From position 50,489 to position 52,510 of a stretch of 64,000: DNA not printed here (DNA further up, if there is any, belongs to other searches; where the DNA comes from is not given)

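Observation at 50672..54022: Putative beta-barrel OMP plus two paralogous LpoB/TolB-N-like lipoproteins embedded between cytochromes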

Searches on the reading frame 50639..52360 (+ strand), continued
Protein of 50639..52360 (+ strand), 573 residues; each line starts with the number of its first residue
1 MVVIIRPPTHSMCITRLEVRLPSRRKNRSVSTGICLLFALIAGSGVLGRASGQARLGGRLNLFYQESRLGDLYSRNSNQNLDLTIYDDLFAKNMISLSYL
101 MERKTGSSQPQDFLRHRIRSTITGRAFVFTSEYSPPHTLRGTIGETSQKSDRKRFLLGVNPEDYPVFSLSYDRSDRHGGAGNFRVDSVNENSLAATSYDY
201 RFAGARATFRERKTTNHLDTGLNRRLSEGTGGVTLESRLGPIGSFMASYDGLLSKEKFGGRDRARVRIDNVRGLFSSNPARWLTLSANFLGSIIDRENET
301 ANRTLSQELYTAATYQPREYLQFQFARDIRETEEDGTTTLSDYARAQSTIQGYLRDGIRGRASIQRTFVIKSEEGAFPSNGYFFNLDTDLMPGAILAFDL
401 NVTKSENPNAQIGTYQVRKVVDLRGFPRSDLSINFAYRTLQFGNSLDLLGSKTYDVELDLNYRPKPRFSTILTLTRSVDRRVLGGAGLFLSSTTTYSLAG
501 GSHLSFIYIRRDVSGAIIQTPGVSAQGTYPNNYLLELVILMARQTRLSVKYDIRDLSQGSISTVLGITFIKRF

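Call 35: predict_structure(alignment_id=A2)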
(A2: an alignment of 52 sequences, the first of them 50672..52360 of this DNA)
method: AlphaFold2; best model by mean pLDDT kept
length: 562 residues; sequences in the alignment: 52
mean_pLDDT: 89.6   pTM: 0.73
mean pLDDT of the five models: 89.6, 89.0, 88.7, 88.6, 88.4
residues with pLDDT >= 90: 432; 70-90: 68; 50-70: 29; < 50: 33
segments of 3 or more residues with pLDDT < 50: 1-20, 36-40, 507-510, 512-515
pLDDT, mean of each block of 10 residues (from residue 1): 37 43 66 52 88 94 95 91 95 80 93 97 85 75 98 97 92 92 98 98 94 97 95 97 95 97 97 98 95 98 98 98 94 98 96 97 88 97 97 89 94 97 98 93 97 97 94 87 96 96 58 59 97 96 85 97 95
secondary structure, 60 per line:
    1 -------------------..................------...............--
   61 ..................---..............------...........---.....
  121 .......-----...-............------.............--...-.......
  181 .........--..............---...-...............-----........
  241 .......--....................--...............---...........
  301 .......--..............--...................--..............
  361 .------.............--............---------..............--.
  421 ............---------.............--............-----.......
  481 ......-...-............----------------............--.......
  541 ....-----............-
elements in order: H20-37 E44-58 E61-78 E82-95 E102-112 E116-127 E137-148 E155-167 E174-189 E192-205 E213-227 E233-247 E250-269 E272-286 E290-307 E310-323 E326-344 E347-361 E368-380 E383-394 E404-417 E420-432 E442-454 E457-468 E474-486 E492-503 E520-531 E534-544 E550-561

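Call 38: fold_search(model_id=the predicted structure, library=pdb)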
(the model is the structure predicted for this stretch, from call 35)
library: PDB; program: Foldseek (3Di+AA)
matches with E <= 10: 740; with E <= 0.001: 165
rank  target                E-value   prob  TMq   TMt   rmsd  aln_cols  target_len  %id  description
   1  6r2q_B                6.5e-09  1.00  0.49  0.44  13.1       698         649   10  Structure of the Mtr complex (released 2020-04-22)
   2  8p97_A                5.4e-07  1.00  0.30  0.28  18.9       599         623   11  BtuB3G3 bound to cyanocobalamin with disordered EL8 (released 2023-08-16)
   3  2hdi_A                8.0e-07  1.00  0.36  0.34  15.8       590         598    8  Crystal structure of the Colicin I receptor Cir from E.coli in complex with receptor binding domain of Colicin Ia. (released 2007-05-08)
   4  5fp2_A                8.7e-07  1.00  0.35  0.38  11.4       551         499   10  Crystal structure of the siderophore receptor PirA from Pseudomonas aeruginosa (released 2015-12-09)
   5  8s34_A                1.2e-06  1.00  0.29  0.26  19.6       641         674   10  Ferric-mycobactin receptor (FemA) in complex with aeruginic acid (released 2025-02-26)
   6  8blw_A                1.2e-06  1.00  0.27  0.25  19.0       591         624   11  Vitamin B12 transporter BtuB1 with lipoprotein BtuG1 from B. theta (released 2023-08-16)
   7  2hdf                  1.6e-06  1.00  0.34  0.33  14.6       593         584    9  Crystal structure of the Colicin I receptor Cir from E.coli (released 2007-05-08)
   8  5fp2_B                1.6e-06  1.00  0.33  0.34  14.5       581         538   10  Crystal structure of the siderophore receptor PirA from Pseudomonas aeruginosa (released 2015-12-09)
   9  9fw9_D                1.9e-06  1.00  0.39  0.33  21.3       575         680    9  Cryo-EM structure of the type 1 pilus assembly platform as part of the FimA-bound chaperone-usher pilus complex (FimDH (released 2025-06-04)
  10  9q8n_A                2.1e-06  1.00  0.38  0.38  13.1       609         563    8  Cryo-EM structure of Shigella flexneri LptDE bound by a Bicyclic peptide molecule (Compound 16) (released 2025-10-15)
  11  5iv8_A                2.4e-06  1.00  0.35  0.35  13.1       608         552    8  The LPS Transporter LptDE from Klebsiella pneumoniae, core complex (released 2016-05-18)
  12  8p98_A                2.4e-06  1.00  0.30  0.28  19.3       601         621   11  BtuB3G3 bound to cyanocobalamin with ordered EL8 (released 2023-08-16)
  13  5fok_B                3.0e-06  1.00  0.28  0.25  22.9       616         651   12  Crystal structure of the siderophore receptor PiuA from Pseudomonas aeruginosa (released 2016-05-11)
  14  5nec_B                3.2e-06  1.00  0.24  0.22  19.9       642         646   10  Crystal structure of the siderophore receptor PiuD from Pseudomonas aeruginosa (released 2018-02-07)
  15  9i95_A                3.5e-06  1.00  0.38  0.37  13.2       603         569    8  Cryo-EM structure of Shigella flexneri LptDE bound by a Bicyclic peptide molecule (Compound 4) (released 2025-10-15)
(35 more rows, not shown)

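Call 49: list_cluster_members(proteins=[P0011, P0013, P0014, P0020, P0022, P0025, P0030, P0032, P0034, P0044])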
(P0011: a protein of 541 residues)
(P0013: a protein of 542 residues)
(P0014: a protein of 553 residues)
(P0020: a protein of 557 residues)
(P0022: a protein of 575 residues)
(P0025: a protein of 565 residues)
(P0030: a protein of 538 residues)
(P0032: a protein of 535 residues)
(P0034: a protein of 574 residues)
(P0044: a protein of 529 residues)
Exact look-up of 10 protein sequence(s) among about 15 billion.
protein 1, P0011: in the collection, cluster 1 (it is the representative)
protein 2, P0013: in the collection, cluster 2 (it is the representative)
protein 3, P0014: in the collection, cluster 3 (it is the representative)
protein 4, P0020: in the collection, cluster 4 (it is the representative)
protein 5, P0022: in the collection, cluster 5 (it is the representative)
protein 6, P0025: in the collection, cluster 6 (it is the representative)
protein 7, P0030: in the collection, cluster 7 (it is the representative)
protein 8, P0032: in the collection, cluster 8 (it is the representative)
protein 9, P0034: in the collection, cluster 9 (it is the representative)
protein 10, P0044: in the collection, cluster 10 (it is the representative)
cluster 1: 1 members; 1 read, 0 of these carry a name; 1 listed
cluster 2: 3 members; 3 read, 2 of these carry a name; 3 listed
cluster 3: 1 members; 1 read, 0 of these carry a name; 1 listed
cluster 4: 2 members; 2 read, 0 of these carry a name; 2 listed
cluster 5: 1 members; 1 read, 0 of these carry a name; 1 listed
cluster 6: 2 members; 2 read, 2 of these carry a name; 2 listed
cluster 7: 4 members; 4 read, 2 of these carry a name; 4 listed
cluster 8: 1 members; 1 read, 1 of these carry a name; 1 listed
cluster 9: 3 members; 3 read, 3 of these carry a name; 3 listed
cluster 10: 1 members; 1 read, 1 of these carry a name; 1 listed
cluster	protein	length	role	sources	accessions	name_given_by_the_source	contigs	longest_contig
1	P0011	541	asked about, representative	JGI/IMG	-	-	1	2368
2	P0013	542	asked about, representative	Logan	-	-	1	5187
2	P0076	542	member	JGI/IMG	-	hypothetical protein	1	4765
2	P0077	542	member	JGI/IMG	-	hypothetical protein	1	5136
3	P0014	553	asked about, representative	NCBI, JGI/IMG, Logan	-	-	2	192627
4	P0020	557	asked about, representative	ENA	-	-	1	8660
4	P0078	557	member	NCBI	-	-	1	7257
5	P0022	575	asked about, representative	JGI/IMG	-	-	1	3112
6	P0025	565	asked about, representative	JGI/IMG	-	hypothetical protein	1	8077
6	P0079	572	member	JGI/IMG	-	hypothetical protein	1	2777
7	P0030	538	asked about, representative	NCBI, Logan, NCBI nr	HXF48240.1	MAG TPA: hypothetical protein VNL73_02290 [Verrucomicrobiae bacterium] | hypothetical protein [Verrucomicrobiae bacterium]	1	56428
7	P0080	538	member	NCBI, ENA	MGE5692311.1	MAG: hypothetical protein ACM3YF_00855 [Candidatus Zixiibacteriota bacterium]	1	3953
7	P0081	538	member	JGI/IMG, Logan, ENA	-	-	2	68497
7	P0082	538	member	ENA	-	-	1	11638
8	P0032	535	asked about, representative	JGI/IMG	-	hypothetical protein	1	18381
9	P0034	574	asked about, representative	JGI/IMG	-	hypothetical protein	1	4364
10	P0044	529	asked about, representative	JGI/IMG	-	hypothetical protein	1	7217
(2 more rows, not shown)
